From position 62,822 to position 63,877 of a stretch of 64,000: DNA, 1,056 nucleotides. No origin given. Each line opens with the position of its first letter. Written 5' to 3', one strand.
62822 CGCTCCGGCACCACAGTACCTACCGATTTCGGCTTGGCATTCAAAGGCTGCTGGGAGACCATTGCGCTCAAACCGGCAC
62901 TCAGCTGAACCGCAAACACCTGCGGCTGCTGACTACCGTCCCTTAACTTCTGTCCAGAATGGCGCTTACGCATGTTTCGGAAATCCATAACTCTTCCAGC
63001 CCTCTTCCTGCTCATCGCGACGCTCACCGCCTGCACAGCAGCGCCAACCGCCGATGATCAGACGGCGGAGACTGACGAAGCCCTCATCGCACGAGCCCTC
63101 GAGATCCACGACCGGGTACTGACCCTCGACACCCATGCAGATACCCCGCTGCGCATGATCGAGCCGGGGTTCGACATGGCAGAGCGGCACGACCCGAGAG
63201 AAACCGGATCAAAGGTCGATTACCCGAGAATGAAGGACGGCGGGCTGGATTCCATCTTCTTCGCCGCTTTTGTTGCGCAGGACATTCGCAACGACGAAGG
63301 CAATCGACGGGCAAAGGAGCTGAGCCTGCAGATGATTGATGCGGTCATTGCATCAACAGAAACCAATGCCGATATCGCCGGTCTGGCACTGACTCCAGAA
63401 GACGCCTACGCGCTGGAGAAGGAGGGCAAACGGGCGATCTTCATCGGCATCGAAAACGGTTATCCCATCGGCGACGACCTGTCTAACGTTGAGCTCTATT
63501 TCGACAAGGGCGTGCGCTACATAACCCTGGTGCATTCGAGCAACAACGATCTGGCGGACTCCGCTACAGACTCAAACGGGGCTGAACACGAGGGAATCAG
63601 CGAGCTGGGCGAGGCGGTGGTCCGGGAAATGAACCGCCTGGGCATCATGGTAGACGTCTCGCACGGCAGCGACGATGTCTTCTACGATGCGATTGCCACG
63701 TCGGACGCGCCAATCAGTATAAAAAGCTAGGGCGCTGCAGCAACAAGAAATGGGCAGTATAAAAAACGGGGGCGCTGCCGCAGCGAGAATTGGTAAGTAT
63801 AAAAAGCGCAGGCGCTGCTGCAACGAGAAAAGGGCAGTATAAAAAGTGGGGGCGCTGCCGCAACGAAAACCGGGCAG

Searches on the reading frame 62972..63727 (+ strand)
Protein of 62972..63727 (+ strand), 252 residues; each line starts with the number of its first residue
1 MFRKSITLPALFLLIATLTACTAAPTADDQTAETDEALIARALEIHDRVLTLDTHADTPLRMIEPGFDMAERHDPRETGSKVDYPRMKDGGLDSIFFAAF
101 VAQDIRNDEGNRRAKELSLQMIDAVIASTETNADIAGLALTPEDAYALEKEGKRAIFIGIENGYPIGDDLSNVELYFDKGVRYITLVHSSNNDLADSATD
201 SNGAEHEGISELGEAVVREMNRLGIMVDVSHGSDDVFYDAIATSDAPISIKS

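Call 6: search_protein_families(library=pfam, proteins=[window:62972-63727:+])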
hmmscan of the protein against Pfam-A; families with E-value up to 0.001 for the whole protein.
window:62972-63727:+ (252 aa): 1 family
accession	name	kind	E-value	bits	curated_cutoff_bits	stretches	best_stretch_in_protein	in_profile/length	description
PF01244.27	Peptidase_M19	-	7.9e-50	170.3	26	1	45-248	2-198/319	Membrane dipeptidase (Peptidase family M19)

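Call 8: find_encoding_contigs(protein=window:62972-63727:+, flank=10000, max_places=10)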
Protein window:62972-63727:+ (252 aa): no gene with exactly this product is on record in the collection.

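Call 21: find_homologous_proteins(query=window:62972-63727:+, max_evalue=1e-20)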
Query window:62972-63727:+ (252 aa): 6894 proteins with E <= 1e-20 among 8000 candidates; the best 120 are listed.
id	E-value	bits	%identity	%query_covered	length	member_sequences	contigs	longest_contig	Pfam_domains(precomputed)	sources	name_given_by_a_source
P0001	7.6e-159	544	100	100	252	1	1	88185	PF01244.28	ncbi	ncbi:MAG: membrane dipeptidase [Pseudomonadota bacterium]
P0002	2.9e-124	431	79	98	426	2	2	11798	PF01244.28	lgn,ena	-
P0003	2.4e-121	422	78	98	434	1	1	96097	PF01244.28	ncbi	ncbi:MAG: dipeptidase [Pseudomonadota bacterium]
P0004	1.1e-120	420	78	98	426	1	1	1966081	PF01244.28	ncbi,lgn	ncbi:MAG: dipeptidase [Pseudomonadota bacterium]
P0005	1.6e-120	419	80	94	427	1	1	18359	PF01244.28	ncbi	ncbi:MAG: dipeptidase [Pseudomonadota bacterium]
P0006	2.4e-120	418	77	98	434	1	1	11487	PF01244.28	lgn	-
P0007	3.5e-120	418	79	94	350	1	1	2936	PF01244.28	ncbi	ncbi:MAG: dipeptidase, partial [Bacteroidota bacterium]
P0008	4.3e-120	418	78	98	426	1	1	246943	PF01244.28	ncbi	ncbi:MAG: dipeptidase [Pseudomonadota bacterium]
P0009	5.9e-120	417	80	91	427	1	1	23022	PF01244.28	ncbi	ncbi:MAG: dipeptidase [Bacteroidota bacterium]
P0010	6.0e-120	417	78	98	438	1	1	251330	PF01244.28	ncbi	-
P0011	1.6e-119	416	77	98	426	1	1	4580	PF01244.28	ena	-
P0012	2.1e-119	415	77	98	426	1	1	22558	PF01244.28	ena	-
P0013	2.1e-119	415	77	98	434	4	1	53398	PF01244.28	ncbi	ncbi:MAG: dipeptidase [Pseudomonadota bacterium]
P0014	2.3e-119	415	82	90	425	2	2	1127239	PF01244.28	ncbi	ncbi:MAG: dipeptidase [Pseudomonadota bacterium]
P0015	3.6e-119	415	82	91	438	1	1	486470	PF01244.28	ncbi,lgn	ncbi:MAG: dipeptidase [Pseudomonadota bacterium]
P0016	3.7e-119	415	78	96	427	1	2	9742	PF01244.28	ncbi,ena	-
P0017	7.5e-119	414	78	94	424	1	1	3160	PF01244.28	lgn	-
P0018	1.3e-118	413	77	98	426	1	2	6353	PF01244.28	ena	-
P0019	1.7e-118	412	76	98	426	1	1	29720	PF01244.28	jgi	jgi:membrane dipeptidase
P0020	1.7e-118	412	76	98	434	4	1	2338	PF01244.28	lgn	-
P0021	2.0e-118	412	75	98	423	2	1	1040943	PF01244.28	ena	-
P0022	2.1e-118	412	77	95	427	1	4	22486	PF01244.28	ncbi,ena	-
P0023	2.1e-118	412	77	95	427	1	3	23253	PF01244.28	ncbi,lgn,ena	ncbi:MAG: dipeptidase [Fulvivirga sp.]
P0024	3.2e-118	412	77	95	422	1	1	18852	PF01244.28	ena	-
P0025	4.5e-118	411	76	98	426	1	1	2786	PF01244.28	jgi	-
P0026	5.3e-118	411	80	91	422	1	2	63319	PF01244.28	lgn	-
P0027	6.9e-118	410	80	92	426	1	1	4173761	PF01244.28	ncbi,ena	-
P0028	8.1e-118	410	78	96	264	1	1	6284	PF01244.28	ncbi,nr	ncbi:MAG: membrane dipeptidase, partial [Parvularculaceae bacterium]|nr:membrane dipeptidase [Parvul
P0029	9.0e-118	410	78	92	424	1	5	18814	PF01244.28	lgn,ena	-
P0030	9.7e-118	410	78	94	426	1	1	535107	PF01244.28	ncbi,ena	-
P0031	1.6e-117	409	78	94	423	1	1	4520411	PF01244.28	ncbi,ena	ncbi:dipeptidase [Ekhidna sp.]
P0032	1.9e-117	409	77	98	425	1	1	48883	PF01244.28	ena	-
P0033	1.9e-117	409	78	92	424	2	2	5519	PF01244.28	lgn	-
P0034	2.0e-117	409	77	95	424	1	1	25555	PF01244.28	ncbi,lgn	ncbi:MAG: dipeptidase [Pseudomonadota bacterium]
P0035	2.1e-117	409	76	98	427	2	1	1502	PF01244.28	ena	-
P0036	2.3e-117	409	76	98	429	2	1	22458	PF01244.28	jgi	jgi:membrane dipeptidase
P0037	2.4e-117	409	77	95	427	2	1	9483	PF01244.28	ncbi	ncbi:MAG: dipeptidase [Bacteroidota bacterium]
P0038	2.7e-117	409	74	98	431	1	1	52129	PF01244.28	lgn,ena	-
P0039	4.0e-117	408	74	98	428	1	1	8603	PF01244.28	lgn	-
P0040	5.9e-117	407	75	98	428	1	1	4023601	PF01244.28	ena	-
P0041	6.5e-117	407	76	97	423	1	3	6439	PF01244.28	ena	-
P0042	6.8e-117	407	80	90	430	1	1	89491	PF01244.28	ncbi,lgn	ncbi:MAG: dipeptidase [Pseudomonadota bacterium]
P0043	7.3e-117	407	75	98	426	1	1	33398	PF01244.28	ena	-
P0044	7.9e-117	407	76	98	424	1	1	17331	PF01244.28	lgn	-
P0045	9.3e-117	407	78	94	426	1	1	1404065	PF01244.28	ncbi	-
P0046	1.0e-116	407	76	95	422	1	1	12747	PF01244.28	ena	-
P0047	1.1e-116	406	75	98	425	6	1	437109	PF01244.28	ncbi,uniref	ncbi:dipeptidase [Paraglaciecola sp.]|uniref:dipeptidase n=1 Tax=Paraglaciecola sp. TaxID=1920173 Re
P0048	1.2e-116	406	76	98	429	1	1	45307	PF01244.28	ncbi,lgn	ncbi:MAG: dipeptidase [Pseudomonadota bacterium]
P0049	1.4e-116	406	77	94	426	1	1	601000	PF01244.28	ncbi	-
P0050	1.9e-116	406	82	84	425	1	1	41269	PF01244.28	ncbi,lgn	ncbi:MAG: dipeptidase [Bacteroidota bacterium]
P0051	2.0e-116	406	77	94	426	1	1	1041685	PF01244.28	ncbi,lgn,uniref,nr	ncbi:dipeptidase [Croceitalea sp. MTPC5]|uniref:dipeptidase n=1 Tax=Croceitalea sp. MTPC5 TaxID=3056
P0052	2.0e-116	406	77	94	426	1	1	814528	PF01244.28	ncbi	-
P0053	2.0e-116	406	78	94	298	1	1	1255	PF01244.28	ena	-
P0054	2.1e-116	406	75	98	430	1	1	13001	PF01244.28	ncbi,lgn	ncbi:MAG: dipeptidase [Pseudomonadota bacterium]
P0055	2.3e-116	405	78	92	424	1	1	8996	PF01244.28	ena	-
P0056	2.3e-116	405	78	92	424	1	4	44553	PF01244.28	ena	-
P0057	2.3e-116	405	78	92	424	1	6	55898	PF01244.28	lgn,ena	-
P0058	2.4e-116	405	79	92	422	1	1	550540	PF01244.28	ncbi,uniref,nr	ncbi:dipeptidase [Poritiphilus flavus]|uniref:Membrane dipeptidase n=1 Tax=Poritiphilus flavus TaxID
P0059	2.4e-116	405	78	92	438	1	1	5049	PF01244.28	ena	-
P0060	2.6e-116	405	74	98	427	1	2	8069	PF01244.28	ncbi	ncbi:MAG: dipeptidase [Bacteroidota bacterium]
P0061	2.9e-116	405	76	97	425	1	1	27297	PF01244.28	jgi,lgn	-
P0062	3.3e-116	405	75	98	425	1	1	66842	PF01244.28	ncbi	-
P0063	3.5e-116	405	76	96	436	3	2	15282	PF01244.28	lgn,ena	-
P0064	3.5e-116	405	77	97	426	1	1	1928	PF01244.28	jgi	jgi:membrane dipeptidase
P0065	3.8e-116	405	77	96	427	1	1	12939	PF01244.28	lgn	-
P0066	5.3e-116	404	79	93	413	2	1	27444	PF01244.28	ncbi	ncbi:MAG: dipeptidase [Bacteroidota bacterium]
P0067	5.3e-116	404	78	91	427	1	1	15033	PF01244.28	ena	-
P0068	5.6e-116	404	76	95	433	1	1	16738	PF01244.28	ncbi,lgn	ncbi:MAG: dipeptidase [Pseudomonadota bacterium]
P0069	5.9e-116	404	78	94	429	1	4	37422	PF01244.28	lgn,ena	-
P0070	6.6e-116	404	74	98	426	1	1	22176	PF01244.28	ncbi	-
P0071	6.7e-116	404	75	98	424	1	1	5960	PF01244.28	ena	-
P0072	6.7e-116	404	75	98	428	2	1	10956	PF01244.28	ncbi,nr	ncbi:MAG: membrane dipeptidase [Ekhidna sp.]|nr:membrane dipeptidase [Ekhidna sp.]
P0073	6.9e-116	404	75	98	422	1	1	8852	PF01244.28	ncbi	-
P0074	7.0e-116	404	76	94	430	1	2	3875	PF01244.28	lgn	-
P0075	7.1e-116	404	77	91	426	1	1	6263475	PF01244.28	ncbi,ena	-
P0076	7.3e-116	404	78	94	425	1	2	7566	PF01244.28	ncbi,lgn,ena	-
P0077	7.3e-116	404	76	94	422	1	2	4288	PF01244.28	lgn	-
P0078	7.3e-116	404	78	94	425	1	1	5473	PF01244.28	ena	-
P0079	9.4e-116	403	75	96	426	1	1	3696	PF01244.28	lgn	-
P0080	9.7e-116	403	77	97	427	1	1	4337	PF01244.28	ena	-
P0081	1.2e-115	403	73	98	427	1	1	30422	PF01244.28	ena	-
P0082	1.2e-115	403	81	84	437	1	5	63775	PF01244.28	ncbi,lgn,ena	-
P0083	1.4e-115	403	75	98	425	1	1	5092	PF01244.28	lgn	-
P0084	1.6e-115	403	76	97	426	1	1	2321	PF01244.28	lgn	-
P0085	1.7e-115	403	75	96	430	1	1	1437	PF01244.28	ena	-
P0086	1.7e-115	403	77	96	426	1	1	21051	PF01244.28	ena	-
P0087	1.8e-115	403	78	90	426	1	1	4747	PF01244.28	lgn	-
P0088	1.9e-115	402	76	98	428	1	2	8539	PF01244.28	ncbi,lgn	-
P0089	2.1e-115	402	82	85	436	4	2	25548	PF01244.28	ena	-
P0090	2.1e-115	402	75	98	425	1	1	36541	PF01244.28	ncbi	ncbi:MAG: dipeptidase [Bacteroidota bacterium]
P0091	2.4e-115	402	77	91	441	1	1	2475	PF01244.28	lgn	-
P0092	2.4e-115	402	74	97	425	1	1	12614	PF01244.28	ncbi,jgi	-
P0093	2.4e-115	402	77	96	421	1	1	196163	PF01244.28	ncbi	-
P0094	2.5e-115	402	82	84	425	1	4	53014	PF01244.28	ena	-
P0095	2.6e-115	402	78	92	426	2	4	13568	PF01244.28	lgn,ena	-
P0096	2.9e-115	402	74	97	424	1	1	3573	PF01244.28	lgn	-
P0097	2.9e-115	402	78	92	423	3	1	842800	PF01244.28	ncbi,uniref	ncbi:dipeptidase [Spongiivirga sp. MCCC 1A20706]|uniref:dipeptidase n=1 Tax=Spongiivirga sp. MCCC 1A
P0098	3.0e-115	402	77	94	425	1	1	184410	PF01244.28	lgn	-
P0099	3.1e-115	402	75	98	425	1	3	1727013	PF01244.28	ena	-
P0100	3.6e-115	402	80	90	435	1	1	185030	PF01244.28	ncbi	ncbi:MAG: dipeptidase [Pseudomonadota bacterium]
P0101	3.7e-115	401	76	95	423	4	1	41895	PF01244.28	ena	-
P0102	4.6e-115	401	77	94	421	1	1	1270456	PF01244.28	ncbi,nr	ncbi:MAG: membrane dipeptidase [Allomuricauda sp.]|nr:MAG: membrane dipeptidase [Allomuricauda sp.]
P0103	4.8e-115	401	75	98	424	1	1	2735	PF01244.28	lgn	-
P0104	5.2e-115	401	77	92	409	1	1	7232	PF01244.28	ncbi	ncbi:MAG: dipeptidase [Bacteroidota bacterium]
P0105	5.6e-115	401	74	98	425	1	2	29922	PF01244.28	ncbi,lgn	ncbi:MAG: dipeptidase [Bacteroidota bacterium]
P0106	5.7e-115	401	73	98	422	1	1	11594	PF01244.28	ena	-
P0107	5.8e-115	401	75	98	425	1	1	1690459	PF01244.28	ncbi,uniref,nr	ncbi:dipeptidase [Croceivirga thetidis]|uniref:Membrane dipeptidase n=1 Tax=Croceivirga thetidis Tax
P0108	5.9e-115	401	77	94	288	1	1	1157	PF01244.28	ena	-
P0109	7.0e-115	401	73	98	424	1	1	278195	PF01244.28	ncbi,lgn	-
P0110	7.4e-115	401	83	84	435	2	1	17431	PF01244.28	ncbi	ncbi:MAG: dipeptidase [Pseudomonadota bacterium]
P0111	8.8e-115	400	74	96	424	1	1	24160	PF01244.28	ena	-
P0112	9.3e-115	400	74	98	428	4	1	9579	PF01244.28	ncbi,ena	-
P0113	9.7e-115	400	73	96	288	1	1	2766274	PF01244.28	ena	-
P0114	1.1e-114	400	73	96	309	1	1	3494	PF01244.28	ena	-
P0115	1.2e-114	400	77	94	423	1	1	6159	PF01244.28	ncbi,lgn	ncbi:MAG: dipeptidase [Pseudomonadota bacterium]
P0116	1.2e-114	400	80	88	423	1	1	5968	PF01244.28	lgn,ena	-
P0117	1.3e-114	400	77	96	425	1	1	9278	PF01244.28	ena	-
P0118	1.3e-114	400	74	98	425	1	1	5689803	PF01244.28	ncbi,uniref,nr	ncbi:dipeptidase [Muricauda sp. SCSIO 64092]|uniref:dipeptidase n=1 Tax=Allomuricauda sp. SCSIO 6409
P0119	1.3e-114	400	75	98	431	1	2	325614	PF01244.28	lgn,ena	-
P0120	1.5e-114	400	74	98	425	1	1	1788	PF01244.28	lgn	-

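Call 22: find_encoding_contigs(protein=P0001, flank=10000, max_places=5)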
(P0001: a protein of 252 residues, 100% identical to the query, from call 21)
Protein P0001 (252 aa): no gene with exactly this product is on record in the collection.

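Call 24: list_cluster_members(proteins=[P0001])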
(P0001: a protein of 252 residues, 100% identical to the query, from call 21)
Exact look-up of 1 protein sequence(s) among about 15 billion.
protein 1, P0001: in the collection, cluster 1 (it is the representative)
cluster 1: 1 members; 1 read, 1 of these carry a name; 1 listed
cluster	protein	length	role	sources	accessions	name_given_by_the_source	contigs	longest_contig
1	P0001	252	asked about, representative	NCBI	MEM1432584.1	MAG: membrane dipeptidase [Pseudomonadota bacterium]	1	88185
